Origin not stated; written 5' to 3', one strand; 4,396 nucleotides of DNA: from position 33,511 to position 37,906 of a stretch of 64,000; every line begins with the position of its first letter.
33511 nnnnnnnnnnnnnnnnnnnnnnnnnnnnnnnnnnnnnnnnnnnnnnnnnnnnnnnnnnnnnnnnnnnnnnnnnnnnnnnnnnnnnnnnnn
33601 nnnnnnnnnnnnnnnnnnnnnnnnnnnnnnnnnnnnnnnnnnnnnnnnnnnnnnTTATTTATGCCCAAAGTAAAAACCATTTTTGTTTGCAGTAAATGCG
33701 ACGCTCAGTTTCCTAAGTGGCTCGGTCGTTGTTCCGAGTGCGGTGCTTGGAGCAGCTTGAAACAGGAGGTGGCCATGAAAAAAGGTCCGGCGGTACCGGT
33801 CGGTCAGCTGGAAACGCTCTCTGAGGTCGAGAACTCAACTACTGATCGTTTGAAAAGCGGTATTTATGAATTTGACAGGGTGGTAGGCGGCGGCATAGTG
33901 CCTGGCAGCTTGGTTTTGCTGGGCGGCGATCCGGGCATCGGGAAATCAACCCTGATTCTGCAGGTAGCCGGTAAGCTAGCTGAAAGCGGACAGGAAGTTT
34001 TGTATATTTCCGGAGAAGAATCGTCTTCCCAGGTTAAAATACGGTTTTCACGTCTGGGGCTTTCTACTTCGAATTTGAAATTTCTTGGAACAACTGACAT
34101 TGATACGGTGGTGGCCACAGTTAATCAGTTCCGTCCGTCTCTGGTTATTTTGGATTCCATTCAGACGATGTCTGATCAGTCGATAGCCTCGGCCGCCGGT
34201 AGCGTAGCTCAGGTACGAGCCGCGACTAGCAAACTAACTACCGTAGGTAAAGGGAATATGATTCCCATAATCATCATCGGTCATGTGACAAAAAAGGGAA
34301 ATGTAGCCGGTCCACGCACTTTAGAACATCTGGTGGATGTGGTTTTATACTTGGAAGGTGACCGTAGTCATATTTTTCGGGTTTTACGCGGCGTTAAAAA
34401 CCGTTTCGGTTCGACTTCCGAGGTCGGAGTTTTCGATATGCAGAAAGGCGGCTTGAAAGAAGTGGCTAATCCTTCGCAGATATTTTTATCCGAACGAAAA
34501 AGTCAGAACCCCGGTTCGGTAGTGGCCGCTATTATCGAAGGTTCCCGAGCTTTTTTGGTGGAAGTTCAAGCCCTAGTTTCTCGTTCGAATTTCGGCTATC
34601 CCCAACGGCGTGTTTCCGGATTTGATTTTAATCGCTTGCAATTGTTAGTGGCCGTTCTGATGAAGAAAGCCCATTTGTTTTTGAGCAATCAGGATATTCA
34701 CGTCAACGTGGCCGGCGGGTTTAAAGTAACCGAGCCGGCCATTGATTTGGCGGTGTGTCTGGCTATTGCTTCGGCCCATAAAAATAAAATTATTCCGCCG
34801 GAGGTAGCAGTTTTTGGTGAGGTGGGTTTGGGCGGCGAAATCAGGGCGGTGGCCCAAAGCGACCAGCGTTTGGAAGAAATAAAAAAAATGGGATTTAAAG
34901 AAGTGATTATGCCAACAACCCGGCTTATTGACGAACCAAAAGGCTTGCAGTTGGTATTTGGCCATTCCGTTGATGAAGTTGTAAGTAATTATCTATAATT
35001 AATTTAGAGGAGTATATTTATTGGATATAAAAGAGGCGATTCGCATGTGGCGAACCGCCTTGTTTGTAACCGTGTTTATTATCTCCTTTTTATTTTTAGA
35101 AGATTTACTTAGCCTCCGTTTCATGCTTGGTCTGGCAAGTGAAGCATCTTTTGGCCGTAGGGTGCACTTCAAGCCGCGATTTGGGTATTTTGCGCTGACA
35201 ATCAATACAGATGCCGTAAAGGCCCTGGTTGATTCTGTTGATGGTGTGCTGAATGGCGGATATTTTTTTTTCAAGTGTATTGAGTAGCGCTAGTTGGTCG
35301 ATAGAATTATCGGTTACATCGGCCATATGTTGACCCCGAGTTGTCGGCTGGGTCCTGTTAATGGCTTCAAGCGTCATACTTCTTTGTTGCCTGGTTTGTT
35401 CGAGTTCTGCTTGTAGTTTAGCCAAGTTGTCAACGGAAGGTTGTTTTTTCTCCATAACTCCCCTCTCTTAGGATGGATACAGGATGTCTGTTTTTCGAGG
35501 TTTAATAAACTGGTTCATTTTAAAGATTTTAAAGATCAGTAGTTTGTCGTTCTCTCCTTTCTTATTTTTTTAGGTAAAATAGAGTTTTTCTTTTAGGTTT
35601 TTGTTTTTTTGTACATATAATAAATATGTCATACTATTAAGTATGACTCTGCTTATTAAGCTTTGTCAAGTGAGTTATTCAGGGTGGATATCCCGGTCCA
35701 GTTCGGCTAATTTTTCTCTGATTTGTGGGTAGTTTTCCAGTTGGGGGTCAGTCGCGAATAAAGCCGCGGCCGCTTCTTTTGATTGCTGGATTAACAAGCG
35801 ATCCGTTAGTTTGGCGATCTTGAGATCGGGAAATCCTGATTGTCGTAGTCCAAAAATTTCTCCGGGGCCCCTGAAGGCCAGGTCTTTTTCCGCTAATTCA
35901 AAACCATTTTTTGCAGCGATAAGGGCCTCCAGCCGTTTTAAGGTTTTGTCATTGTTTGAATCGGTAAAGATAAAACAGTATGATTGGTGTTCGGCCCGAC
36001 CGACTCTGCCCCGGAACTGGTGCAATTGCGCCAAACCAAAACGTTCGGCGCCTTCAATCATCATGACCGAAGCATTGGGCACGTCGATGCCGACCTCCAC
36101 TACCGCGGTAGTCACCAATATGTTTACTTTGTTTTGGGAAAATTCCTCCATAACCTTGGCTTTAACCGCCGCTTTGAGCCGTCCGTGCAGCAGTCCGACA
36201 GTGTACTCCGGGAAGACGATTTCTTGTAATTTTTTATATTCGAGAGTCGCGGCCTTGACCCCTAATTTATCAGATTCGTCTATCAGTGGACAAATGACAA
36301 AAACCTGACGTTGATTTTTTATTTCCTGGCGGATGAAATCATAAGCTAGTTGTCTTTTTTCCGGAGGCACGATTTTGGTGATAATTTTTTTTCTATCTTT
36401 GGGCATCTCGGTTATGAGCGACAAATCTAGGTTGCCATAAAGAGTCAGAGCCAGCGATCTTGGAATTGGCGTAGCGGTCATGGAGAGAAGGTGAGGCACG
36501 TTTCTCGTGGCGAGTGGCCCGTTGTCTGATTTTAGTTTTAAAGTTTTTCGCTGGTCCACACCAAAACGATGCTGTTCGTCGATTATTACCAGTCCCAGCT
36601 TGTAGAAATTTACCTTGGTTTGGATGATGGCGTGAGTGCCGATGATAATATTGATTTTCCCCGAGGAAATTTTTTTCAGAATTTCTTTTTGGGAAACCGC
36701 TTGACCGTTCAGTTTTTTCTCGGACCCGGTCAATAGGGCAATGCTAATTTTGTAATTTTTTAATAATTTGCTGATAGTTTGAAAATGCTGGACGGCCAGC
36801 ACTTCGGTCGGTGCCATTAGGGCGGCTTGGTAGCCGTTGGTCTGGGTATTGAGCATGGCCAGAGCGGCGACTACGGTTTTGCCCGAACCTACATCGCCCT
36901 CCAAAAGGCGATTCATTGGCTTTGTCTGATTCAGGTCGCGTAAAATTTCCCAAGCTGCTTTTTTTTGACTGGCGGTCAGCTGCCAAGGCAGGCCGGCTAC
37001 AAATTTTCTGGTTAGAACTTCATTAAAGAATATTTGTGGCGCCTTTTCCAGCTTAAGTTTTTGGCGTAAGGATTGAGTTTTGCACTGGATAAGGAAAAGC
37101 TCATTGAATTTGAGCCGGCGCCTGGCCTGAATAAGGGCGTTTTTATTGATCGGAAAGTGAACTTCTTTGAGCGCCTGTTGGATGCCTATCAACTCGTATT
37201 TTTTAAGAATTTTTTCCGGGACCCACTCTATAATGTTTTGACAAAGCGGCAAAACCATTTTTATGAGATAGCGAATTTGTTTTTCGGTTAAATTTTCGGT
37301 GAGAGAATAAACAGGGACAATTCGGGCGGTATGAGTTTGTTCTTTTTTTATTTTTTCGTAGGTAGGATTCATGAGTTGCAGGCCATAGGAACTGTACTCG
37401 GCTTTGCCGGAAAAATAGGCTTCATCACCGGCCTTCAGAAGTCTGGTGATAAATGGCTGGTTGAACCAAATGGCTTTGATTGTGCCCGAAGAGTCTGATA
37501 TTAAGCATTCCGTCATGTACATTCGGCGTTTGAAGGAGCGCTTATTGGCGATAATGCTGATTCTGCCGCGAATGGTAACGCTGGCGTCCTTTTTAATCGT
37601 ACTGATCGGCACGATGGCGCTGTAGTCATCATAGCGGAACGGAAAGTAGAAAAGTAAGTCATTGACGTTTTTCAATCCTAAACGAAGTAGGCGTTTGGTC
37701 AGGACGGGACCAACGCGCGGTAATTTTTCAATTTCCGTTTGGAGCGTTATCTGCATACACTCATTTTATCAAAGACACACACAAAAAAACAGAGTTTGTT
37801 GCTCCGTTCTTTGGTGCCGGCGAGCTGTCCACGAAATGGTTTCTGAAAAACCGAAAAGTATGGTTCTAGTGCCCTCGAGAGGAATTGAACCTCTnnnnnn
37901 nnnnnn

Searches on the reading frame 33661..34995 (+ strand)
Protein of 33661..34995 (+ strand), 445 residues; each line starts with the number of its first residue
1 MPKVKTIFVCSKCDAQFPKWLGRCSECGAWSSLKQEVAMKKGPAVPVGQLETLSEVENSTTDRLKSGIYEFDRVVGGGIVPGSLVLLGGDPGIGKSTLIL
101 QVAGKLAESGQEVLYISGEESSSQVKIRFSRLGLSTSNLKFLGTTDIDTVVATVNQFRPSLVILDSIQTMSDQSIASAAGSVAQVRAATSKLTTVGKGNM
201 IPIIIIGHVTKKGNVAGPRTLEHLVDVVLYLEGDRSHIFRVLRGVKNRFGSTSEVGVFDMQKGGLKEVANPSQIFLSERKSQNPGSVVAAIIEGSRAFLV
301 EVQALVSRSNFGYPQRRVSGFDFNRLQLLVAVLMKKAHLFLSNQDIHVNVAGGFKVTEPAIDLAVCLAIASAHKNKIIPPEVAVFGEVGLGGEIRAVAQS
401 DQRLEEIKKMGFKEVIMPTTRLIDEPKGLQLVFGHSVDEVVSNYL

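Call 29: search_protein_families(library=pfam, proteins=[window:33661-34995:+], max_evalue=0.01)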
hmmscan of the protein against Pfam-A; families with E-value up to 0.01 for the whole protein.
window:33661-34995:+ (445 aa): 19 families
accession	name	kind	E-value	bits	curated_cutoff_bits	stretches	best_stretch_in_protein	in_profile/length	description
PF06745.19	ATPase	-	1.7e-16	60.7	26.6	1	65-139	2-77/231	KaiC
PF13481.12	AAA_25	-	3.5e-13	50.1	27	1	54-213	5-194/195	AAA domain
PF03796.21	DnaB_C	-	3.7e-09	36.8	27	1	64-129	2-67/255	DnaB-like helicase C terminal domain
PF18073.7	Zn_ribbon_LapB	-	1.5e-08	34.6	25.7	1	8-34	1-27/28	Rubredoxin metal binding domain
PF13541.12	ChlI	-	1.9e-07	31.5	27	1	334-419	33-119/121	Subunit ChlI of Mg-chelatase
PF05362.19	Lon_C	-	1.6e-06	28.2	21.1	1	339-420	89-171/205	Lon protease (S16) C-terminal proteolytic domain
PF25199.1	nSTAND_NTPase5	-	8.4e-05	22.9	34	1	83-153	42-111/145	Novel STAND NTPase 5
PF13191.12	AAA_16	-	0.00017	22.6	32.6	1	79-127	24-64/167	AAA ATPase domain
PF00004.35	AAA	-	0.00019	22.3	21.2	1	85-207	1-106/131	ATPase family associated with various cellular activities (AAA)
PF20720.3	nSTAND3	-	0.00064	19.9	27.2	1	84-118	19-53/155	Novel STAND NTPase 3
PF03266.21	NTPase_1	-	0.00086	19.6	23.9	1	85-139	2-57/168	NTPase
PF07728.20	AAA_5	-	0.001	19.5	22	1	85-131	2-46/139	AAA domain (dynein-related subfamily)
PF13401.12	AAA_22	-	0.0016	19.2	27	1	84-175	7-101/130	AAA domain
PF13479.12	AAA_24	-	0.0026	18.1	27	0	85-175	5-81/195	AAA domain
PF05729.18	NACHT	-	0.0044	17.3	26.7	1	84-173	2-96/167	NACHT domain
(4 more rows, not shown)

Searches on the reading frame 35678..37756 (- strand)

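Call 29: search_protein_families(library=pfam, proteins=[window:35678-37756:-], max_evalue=0.01)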
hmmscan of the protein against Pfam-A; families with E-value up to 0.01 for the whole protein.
window:35678-37756:- (693 aa): 11 families
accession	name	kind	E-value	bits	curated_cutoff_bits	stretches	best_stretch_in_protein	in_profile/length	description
PF17191.10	RecG_wedge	-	1.8e-29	102.8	23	1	13-169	6-159/162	RecG wedge domain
PF00270.35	DEAD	-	1.6e-23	83.7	26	1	264-434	4-163/167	DEAD/DEAH box helicase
PF00271.37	Helicase_C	-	1.7e-21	77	23.5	1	471-588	6-109/110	Helicase conserved C-terminal domain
PF04851.21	ResIII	-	2.6e-12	47.4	22.5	1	260-430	4-162/164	Type III restriction enzyme, res subunit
PF19833.4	RecG_dom3_C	-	1.3e-09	38.4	26.8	1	617-676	3-66/87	ATP-dependent DNA helicase RecG, domain 3, C-terminal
PF01336.31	tRNA_anti-codon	-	2.5e-05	24.6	27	1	60-135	1-74/75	OB-fold nucleic acid binding domain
PF22590.2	Cas3-like_C_2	-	3e-05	24.7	27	1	500-589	12-105/106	CRISPR-associated nuclease/helicase Cas3, C-terminal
PF13401.12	AAA_22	-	0.0038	18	27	0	284-427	9-123/130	AAA domain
PF22527.2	DEXQc_Suv3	-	0.0041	17.1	27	0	286-353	19-78/154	DEXQ-box helicase domain of Suv3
PF13604.12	AAA_30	-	0.006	16.8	27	0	260-399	2-101/191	AAA domain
PF11387.14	DUF2795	-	0.008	16.5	25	0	190-211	4-25/54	Protein of unknown function (DUF2795)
